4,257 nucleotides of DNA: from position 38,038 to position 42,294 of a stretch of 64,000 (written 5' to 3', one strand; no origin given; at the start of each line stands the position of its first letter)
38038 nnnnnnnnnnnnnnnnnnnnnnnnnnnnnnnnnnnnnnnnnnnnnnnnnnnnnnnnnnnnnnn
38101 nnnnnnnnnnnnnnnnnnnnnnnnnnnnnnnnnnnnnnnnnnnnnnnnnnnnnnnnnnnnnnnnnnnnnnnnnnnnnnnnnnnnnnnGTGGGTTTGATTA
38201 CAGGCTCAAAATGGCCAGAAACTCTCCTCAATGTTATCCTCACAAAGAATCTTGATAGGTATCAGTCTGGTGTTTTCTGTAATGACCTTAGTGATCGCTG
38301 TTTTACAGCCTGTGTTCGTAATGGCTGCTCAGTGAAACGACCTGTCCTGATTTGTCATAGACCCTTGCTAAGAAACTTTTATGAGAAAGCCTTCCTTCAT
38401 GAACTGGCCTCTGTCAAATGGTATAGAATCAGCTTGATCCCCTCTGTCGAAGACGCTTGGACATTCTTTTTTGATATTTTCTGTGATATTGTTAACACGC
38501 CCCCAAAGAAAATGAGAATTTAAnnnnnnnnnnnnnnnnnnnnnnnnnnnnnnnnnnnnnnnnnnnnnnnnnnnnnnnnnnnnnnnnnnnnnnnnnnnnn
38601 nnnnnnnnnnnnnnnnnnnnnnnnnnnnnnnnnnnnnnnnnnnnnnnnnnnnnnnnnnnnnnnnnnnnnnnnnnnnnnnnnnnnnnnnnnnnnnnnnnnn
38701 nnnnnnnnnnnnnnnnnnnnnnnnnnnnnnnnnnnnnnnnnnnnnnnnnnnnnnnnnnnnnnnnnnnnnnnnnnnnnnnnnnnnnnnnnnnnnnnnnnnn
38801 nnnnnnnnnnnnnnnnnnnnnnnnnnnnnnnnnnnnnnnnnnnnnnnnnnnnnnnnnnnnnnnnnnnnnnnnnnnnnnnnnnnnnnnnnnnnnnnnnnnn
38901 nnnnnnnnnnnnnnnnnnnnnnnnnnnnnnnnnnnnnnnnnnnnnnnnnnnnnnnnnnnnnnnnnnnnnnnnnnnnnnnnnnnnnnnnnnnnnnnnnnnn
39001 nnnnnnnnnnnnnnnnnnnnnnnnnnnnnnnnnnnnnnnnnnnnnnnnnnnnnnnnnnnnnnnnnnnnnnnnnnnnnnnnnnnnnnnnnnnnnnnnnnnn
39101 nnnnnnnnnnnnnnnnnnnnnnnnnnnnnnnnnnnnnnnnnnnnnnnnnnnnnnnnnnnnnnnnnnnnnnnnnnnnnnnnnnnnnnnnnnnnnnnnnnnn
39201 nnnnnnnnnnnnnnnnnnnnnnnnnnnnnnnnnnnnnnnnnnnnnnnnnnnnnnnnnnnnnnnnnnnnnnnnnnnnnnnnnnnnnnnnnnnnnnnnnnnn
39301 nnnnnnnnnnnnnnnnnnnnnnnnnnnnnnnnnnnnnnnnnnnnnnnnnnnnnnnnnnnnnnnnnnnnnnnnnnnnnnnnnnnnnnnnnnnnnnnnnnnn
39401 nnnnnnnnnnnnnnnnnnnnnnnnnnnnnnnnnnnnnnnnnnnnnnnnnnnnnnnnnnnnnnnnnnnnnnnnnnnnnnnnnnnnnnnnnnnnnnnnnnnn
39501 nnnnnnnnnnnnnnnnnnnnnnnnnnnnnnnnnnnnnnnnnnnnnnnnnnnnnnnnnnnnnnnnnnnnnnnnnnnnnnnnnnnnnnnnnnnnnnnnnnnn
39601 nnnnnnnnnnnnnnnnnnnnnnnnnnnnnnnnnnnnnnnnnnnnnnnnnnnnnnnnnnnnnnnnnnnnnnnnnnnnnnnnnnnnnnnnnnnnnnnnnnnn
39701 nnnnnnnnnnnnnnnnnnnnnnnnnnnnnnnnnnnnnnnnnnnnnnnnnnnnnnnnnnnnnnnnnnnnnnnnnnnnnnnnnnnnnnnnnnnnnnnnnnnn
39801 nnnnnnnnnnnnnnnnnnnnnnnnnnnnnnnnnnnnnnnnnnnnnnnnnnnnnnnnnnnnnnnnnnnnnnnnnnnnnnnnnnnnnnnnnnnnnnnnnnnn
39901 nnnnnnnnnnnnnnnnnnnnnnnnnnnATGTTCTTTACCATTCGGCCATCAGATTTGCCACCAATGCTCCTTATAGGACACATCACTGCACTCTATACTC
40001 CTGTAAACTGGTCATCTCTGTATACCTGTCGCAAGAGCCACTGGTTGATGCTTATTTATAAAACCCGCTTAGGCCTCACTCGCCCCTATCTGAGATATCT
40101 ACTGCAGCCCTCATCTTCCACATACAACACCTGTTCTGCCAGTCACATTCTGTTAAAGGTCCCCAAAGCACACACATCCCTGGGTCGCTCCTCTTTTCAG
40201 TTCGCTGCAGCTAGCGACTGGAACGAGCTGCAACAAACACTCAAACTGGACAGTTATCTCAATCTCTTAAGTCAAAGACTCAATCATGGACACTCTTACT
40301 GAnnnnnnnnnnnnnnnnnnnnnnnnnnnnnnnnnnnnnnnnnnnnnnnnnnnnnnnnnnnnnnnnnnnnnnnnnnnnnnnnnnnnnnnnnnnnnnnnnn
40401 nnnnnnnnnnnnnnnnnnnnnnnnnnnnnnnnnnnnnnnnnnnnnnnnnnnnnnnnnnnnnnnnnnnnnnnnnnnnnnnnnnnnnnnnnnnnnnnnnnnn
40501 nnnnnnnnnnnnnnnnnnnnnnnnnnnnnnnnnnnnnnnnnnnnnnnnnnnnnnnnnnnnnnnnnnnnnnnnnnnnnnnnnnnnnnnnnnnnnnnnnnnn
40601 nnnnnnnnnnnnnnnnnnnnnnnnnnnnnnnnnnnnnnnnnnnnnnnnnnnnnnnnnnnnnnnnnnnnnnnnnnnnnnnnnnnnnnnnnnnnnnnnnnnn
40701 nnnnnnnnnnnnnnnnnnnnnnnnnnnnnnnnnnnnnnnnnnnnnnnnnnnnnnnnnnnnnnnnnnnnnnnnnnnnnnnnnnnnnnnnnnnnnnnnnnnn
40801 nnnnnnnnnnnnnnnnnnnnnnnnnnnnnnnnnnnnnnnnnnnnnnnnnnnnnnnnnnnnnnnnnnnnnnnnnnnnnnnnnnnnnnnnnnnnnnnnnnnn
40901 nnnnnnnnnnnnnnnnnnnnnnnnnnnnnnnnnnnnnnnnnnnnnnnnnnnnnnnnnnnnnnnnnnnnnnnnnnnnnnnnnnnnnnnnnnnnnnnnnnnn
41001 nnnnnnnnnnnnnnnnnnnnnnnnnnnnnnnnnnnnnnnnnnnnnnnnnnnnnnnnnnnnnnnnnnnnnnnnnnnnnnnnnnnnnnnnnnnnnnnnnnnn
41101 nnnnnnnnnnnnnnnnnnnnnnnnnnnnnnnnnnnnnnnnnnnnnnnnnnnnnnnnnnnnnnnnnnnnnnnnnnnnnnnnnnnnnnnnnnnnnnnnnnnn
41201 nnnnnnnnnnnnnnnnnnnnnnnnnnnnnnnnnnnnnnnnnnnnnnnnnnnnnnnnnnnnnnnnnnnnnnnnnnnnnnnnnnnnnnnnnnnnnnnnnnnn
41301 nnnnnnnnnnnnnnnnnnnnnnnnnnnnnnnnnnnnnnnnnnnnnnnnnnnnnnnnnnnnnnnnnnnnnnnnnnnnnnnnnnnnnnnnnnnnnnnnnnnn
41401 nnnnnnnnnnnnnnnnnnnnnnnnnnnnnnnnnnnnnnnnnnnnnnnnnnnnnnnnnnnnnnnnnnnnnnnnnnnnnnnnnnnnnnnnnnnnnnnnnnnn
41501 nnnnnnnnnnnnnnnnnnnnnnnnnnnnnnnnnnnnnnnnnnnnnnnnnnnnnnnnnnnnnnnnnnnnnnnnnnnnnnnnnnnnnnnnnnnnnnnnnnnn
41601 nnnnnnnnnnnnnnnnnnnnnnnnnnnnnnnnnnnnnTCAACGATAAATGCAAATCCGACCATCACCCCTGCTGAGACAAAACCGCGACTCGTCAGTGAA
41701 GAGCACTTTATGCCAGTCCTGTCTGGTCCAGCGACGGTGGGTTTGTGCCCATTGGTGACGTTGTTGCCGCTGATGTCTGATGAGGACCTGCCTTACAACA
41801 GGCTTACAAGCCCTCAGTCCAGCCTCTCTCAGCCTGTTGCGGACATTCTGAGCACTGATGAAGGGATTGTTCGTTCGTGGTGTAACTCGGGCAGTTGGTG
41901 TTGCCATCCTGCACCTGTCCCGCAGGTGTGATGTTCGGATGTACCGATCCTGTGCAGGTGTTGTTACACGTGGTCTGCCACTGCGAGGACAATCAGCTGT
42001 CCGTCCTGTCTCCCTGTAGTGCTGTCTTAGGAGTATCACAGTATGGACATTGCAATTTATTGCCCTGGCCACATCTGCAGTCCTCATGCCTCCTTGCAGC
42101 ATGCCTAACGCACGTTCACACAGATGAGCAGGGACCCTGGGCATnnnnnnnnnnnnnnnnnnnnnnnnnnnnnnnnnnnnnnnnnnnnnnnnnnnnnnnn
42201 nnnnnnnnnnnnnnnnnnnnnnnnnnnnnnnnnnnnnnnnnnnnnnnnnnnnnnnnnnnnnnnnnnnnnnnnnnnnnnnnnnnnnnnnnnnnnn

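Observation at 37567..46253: A zinc finger of gene 2 is split across an 8.4-kb intron packed with a LINE, Tc1 elements, a nested TTAA-MITE, a SINE and a foldback element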

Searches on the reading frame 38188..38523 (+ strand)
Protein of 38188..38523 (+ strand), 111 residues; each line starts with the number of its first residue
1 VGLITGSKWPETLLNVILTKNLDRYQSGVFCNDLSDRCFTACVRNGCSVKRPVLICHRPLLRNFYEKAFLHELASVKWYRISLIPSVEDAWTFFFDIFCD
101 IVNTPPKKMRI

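Call 20: search_protein_families(library=pfam, proteins=[window:38188-38523:+], max_evalue=0.01)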
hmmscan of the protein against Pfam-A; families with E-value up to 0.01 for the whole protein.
window:38188-38523:+ (111 aa): 0 families

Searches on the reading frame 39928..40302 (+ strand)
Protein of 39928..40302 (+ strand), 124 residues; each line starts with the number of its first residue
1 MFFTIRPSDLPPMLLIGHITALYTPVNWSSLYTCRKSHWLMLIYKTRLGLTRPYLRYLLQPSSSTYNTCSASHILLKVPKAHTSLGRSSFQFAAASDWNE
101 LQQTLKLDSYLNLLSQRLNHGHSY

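Call 20: search_protein_families(library=pfam, proteins=[window:39928-40302:+], max_evalue=0.01)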
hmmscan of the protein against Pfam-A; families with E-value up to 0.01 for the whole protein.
window:39928-40302:+ (124 aa): 1 family
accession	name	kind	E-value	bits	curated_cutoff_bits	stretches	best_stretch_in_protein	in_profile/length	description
PF21294.4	Polysacc_lyase_14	-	0.0097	16.1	27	0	60-109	106-153/215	Polysaccharide lyase 14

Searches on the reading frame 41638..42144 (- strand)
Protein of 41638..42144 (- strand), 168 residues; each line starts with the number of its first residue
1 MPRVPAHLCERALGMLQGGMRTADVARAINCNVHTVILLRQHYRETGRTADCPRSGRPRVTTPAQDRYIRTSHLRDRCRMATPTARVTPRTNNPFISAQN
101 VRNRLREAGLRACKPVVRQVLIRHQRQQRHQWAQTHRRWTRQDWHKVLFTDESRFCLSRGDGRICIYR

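Call 20: search_protein_families(library=pfam, proteins=[window:41638-42144:-], max_evalue=0.01)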
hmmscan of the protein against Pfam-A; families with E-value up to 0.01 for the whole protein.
window:41638-42144:- (168 aa): 4 families
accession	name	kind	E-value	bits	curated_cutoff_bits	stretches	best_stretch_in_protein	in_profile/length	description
PF01498.24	HTH_Tnp_Tc3_2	-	6.4e-08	33.2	31.5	1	67-137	2-71/72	Transposase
PF13384.12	HTH_23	-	0.00083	19.5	24.6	1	12-48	10-46/50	Homeodomain-like domain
PF13551.12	HTH_29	-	0.0034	17.9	28.1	0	14-65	7-62/64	Winged helix-turn helix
PF00292.24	PAX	-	0.0056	17.1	22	0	4-70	18-85/125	'Paired box' domain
